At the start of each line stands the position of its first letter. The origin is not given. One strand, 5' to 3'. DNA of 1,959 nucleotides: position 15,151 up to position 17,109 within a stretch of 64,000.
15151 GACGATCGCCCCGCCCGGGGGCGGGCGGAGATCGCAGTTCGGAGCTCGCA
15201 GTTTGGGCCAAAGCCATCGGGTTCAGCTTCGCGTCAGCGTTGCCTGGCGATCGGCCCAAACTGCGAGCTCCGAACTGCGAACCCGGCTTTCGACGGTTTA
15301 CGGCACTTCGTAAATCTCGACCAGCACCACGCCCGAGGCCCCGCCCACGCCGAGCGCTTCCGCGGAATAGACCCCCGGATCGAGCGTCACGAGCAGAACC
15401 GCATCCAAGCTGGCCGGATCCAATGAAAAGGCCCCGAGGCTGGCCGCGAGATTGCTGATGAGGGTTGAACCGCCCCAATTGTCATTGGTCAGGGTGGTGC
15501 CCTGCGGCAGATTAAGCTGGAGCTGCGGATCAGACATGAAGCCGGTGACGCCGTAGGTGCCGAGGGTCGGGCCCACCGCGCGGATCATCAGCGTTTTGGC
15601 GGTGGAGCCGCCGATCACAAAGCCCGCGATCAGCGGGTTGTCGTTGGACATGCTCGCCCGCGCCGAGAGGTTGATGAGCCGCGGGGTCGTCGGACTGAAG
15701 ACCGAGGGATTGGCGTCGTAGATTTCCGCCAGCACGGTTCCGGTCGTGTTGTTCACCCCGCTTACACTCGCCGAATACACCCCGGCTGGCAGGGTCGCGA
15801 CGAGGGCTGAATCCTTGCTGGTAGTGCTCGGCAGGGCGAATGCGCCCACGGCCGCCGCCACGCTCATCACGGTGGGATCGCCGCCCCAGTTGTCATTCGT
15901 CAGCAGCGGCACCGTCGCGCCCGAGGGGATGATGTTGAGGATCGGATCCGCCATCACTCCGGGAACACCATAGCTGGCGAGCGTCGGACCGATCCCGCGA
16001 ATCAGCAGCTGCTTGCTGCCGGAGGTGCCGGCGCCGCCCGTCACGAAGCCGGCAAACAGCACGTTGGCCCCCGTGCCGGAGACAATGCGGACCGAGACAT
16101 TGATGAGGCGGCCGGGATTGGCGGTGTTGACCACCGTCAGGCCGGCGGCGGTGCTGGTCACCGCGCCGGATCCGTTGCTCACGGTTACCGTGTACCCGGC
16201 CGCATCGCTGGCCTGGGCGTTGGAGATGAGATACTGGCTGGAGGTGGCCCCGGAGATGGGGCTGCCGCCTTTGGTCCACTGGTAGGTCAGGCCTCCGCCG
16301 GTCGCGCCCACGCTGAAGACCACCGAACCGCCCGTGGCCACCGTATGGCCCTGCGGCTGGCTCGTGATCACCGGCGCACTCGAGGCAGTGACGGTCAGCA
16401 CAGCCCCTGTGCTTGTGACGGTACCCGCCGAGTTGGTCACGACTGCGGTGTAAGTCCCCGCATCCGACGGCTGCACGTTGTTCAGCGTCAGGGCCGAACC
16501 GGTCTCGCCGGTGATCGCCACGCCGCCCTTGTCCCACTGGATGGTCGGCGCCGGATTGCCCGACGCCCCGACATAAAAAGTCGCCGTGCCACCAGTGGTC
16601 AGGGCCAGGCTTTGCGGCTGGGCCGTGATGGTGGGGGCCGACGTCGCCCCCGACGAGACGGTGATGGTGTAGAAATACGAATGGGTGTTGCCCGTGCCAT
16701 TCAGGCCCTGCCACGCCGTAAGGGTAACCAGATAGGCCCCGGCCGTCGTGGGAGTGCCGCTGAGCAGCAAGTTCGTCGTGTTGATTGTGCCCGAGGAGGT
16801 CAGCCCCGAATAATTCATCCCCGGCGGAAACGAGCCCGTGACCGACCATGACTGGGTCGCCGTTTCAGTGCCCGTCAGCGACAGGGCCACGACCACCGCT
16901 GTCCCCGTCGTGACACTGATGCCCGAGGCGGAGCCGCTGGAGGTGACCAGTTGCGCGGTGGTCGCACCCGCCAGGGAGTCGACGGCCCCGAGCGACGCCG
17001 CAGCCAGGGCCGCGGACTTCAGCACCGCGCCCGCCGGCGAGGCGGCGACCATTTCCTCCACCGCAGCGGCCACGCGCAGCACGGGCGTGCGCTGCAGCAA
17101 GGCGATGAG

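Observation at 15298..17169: Ig-repeat protein downstream of the ApbE module carries a second D-x-L-A-G-A-T motif and an unexplained tandem C-terminal module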

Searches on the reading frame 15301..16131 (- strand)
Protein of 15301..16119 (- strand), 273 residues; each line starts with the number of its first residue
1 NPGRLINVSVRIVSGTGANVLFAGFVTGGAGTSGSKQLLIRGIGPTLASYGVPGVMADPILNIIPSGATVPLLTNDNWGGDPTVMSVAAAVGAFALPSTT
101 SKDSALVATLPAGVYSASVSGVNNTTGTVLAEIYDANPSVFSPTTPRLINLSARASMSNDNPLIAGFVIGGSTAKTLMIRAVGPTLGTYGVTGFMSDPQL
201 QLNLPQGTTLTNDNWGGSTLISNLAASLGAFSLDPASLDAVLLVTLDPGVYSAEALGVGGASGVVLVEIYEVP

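Call 15: search_protein_families(library=ncbifam, proteins=[window:15301-16119:-], max_evalue=0.1)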
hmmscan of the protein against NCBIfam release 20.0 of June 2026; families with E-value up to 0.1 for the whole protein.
window:15301-16119:- (273 aa): 0 families

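Call 31: search_solved_structures(query=A4, max_evalue=10, show_alignments=2)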
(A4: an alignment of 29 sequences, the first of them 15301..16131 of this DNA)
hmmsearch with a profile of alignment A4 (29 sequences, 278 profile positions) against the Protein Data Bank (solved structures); distinct sequences matched with E-value up to 10: 13.
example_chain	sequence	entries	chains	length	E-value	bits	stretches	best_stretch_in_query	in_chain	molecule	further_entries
7m3l_H2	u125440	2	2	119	0.028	16.9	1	37-116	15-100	Fab14 Heavy Chain | CPV Fab14 heavy chain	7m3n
9g6q_H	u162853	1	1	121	0.04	16.4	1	39-115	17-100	scFv-IP11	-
3gk8_H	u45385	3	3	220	0.1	15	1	39-115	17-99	Fab 14 Heavy Chain | MA28-7 neutralizing antibody heavy chain | neutralizing antibody 22A12, heavy chain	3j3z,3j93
1bog_B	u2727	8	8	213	0.11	14.9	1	69-114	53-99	ANTIBODY (CB 4-1) | PROTEIN (IGG2A-KAPPA ANTIBODY CB41 (HEAVY CHAIN)) | PROTEIN (IGG2A KAPPA ANTIBODY CB41 (HEAVY CHAIN))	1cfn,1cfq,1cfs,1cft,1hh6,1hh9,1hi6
7tug_H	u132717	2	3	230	0.2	14.1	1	73-126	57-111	PaSta2 Fab heavy chain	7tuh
1iqw_H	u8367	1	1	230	0.21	14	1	72-183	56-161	ANTIBODY M-HFE7A, HEAVY CHAIN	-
3j2x_B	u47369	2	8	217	0.21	14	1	68-127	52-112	m242 heavy chain | CHK152 heavy chain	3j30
6j14_A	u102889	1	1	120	0.39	13.1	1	41-118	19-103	GY-14 heavy chain V fragment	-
8dmj_D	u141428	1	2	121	0.57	12.6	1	69-117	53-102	antibody 1H1 heavy chain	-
7upb_B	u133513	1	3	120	0.57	12.6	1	69-117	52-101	Fab 1H1 heavy chain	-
7uza_H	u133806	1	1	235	0.65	12.4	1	69-117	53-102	HSW-1 Fab heavy chain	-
1rvf_H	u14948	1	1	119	0.74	12.2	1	74-124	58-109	FAB 17-IA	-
6y68_A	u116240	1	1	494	2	10.9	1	108-165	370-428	Envelope polyprotein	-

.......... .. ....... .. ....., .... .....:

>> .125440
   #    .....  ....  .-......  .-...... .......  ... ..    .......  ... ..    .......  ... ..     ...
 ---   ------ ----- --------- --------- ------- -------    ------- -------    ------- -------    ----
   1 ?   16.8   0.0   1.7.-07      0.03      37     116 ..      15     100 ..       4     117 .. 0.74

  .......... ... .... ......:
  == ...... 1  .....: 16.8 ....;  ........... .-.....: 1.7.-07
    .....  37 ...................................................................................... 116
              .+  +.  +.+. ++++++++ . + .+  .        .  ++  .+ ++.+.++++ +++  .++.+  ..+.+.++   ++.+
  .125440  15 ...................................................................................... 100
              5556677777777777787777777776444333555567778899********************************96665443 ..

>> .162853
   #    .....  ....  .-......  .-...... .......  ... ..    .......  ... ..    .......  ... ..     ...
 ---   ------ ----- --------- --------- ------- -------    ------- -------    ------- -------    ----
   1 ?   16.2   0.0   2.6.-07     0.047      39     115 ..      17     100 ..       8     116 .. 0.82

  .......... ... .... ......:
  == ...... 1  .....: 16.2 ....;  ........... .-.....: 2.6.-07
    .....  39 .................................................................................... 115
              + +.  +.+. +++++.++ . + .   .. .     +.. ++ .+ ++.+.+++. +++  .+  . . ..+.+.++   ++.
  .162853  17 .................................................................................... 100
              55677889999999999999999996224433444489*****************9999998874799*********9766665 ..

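Call 38: predict_structure(alignment_id=A4)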
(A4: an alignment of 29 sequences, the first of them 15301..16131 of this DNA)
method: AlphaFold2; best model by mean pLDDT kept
length: 277 residues; sequences in the alignment: 29
mean_pLDDT: 95.6   pTM: 0.91
mean pLDDT of the five models: 95.6, 94.4, 94.3, 93.7, 93.5
residues with pLDDT >= 90: 264; 70-90: 12; 50-70: 1; < 50: 0
segments of 3 or more residues with pLDDT < 50: none
pLDDT, mean of each block of 10 residues (from residue 1): 88 96 95 95 98 97 98 96 95 95 95 98 97 98 92 97 96 97 97 95 97 94 93 92 97 97 97 96
secondary structure, 60 per line:
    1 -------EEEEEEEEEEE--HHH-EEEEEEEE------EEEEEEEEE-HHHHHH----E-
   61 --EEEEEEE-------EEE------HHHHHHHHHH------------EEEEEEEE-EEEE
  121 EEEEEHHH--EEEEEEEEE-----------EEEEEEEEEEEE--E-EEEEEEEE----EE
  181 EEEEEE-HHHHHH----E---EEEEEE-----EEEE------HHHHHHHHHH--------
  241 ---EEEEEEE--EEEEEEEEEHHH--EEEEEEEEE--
elements in order: E8-18 E25-32 E39-47 H49-54 E63-69 E77-79 H86-95 E108-115 E117-125 E131-139 E151-162 E167-174 E179-186 H188-193 E202-207 E213-216 H223-232 E244-250 E253-261 E267-275

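Call 41: fold_search(model_id=the predicted structure, library=pdb)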
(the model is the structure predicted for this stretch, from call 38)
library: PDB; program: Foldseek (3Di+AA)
matches with E <= 10: 1071; with E <= 0.001: 9
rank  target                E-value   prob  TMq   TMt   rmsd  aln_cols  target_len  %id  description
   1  5iku                  3.9e-06  1.00  0.27  0.31  17.4       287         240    8  Crystal structure of the Hathewaya histolytica ColG tandem collagen-binding domain s3as3b in the presence of calcium at  (released 2017-03-15)
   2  9eva_D                2.2e-05  0.99  0.24  0.12  15.5       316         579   12  3DFlex refinement of the CryoEM structure of DeCLIC nanodisc with 10mM calcium (released 2025-04-09)
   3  6v4s_A                3.1e-05  0.99  0.25  0.14  14.9       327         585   13  A Closed pore conformation of a Pentameic ligand-gated ion channel with additional N-terminal domain (released 2020-06-03)
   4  6v4s_D                3.1e-05  0.99  0.25  0.13  14.9       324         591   13  A Closed pore conformation of a Pentameic ligand-gated ion channel with additional N-terminal domain (released 2020-06-03)
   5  9eva_A                3.5e-05  1.00  0.26  0.14  13.8       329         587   11  3DFlex refinement of the CryoEM structure of DeCLIC nanodisc with 10mM calcium (released 2025-04-09)
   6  9eva_B                1.2e-04  0.99  0.26  0.14  13.4       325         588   11  3DFlex refinement of the CryoEM structure of DeCLIC nanodisc with 10mM calcium (released 2025-04-09)
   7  5xty_A                4.0e-04  0.51  0.18  0.15  15.9       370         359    8  Crystal Structure of 11S allergen from Cocos nucifera L. (released 2018-06-06)
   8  1hx6_C                7.4e-04  0.63  0.22  0.18  18.7       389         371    7  P3, THE MAJOR COAT PROTEIN OF THE LIPID-CONTAINING BACTERIOPHAGE PRD1. (released 2001-01-24)
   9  7u1h_B                7.8e-04  0.38  0.18  0.15  14.5       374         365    7  Crystal structure of Lens culinaris vicilin (released 2022-03-09)
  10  5wxu_C                1.1e-03  0.35  0.17  0.13  16.0       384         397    8  11S globulin from Wrightia tinctoria reveals auxin binding site (released 2018-05-23)
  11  3j31_A                1.1e-03  0.69  0.24  0.21  18.8       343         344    9  Life in the extremes: atomic structure of Sulfolobus Turreted Icosahedral Virus (released 2013-05-01)
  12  8h2i_bD               1.3e-03  0.51  0.20  0.16  17.7       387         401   10  Near-atomic structure of five-fold averaged PBCV-1 capsid (released 2022-11-16)
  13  3wnl_A                1.6e-03  0.54  0.22  0.10  23.3       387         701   11  D308A mutant of Bacillus circulans T-3040 cycloisomaltooligosaccharide glucanotransferase complexed with isomaltohexao (released 2014-02-05)
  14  3pvm_B                2.7e-03  0.21  0.15  0.05  25.5       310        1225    8  Structure of Complement C5 in Complex with CVF (released 2011-01-19)
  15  3wnp_A                3.0e-03  0.57  0.24  0.11  23.7       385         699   12  D308A, F268V, D469Y, A513V, and Y515S quintuple mutant of Bacillus circulans T-3040 cycloisomaltooligosaccharide gluca (released 2014-02-05)
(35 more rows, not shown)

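Call 43: search_protein_families(library=pfam, alignment_id=A4, max_evalue=10)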
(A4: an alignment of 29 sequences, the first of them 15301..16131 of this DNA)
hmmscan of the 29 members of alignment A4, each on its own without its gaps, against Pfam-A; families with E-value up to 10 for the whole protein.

A. member 1, window:15301-16131:- (277 aa): 0 families

B. families by the number of members that match (of 29 scanned): 22 families
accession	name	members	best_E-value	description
PF23623.1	GBD_IRG7_N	3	0.0012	IRG7 N-terminal galactose binding domain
PF03886.18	ABC_trans_aux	2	0.007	ABC-type transport auxiliary lipoprotein component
PF13620.12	CarboxypepD_reg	2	0.011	Carboxypeptidase regulatory-like domain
PF08544.19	GHMP_kinases_C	2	0.012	GHMP kinases C terminal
PF04151.21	PPC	1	0.013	Bacterial pre-peptidase C-terminal domain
PF08329.16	ChitinaseA_N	1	0.014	Chitinase A, N-terminal domain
PF07495.19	Y_Y_Y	1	0.019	Y_Y_Y domain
PF00553.25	CBM_2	1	0.032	Cellulose binding domain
PF13312.11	DUF4081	1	0.037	Domain of unknown function (DUF4081)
PF13523.12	Acetyltransf_8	1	0.055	Acetyltransferase (GNAT) domain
PF06638.16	Strabismus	1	0.061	Strabismus protein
PF00781.29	DAGK_cat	1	0.065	Diacylglycerol kinase catalytic domain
PF11589.14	DUF3244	1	0.081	Domain of unknown function (DUF3244)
PF18962.6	Por_Secre_tail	1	0.14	Secretion system C-terminal sorting domain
PF19119.5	DUF5803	1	0.18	Family of unknown function (DUF5803)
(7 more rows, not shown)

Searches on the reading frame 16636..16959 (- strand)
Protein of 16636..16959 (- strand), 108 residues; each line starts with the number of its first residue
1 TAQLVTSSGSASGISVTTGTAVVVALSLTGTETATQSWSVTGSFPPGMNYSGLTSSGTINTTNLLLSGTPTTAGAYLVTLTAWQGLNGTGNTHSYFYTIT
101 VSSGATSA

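Call 58: search_protein_families(library=pfam, proteins=[window:16636-16959:-], max_evalue=10)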
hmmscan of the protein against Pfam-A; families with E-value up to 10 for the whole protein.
window:16636-16959:- (108 aa): 0 families
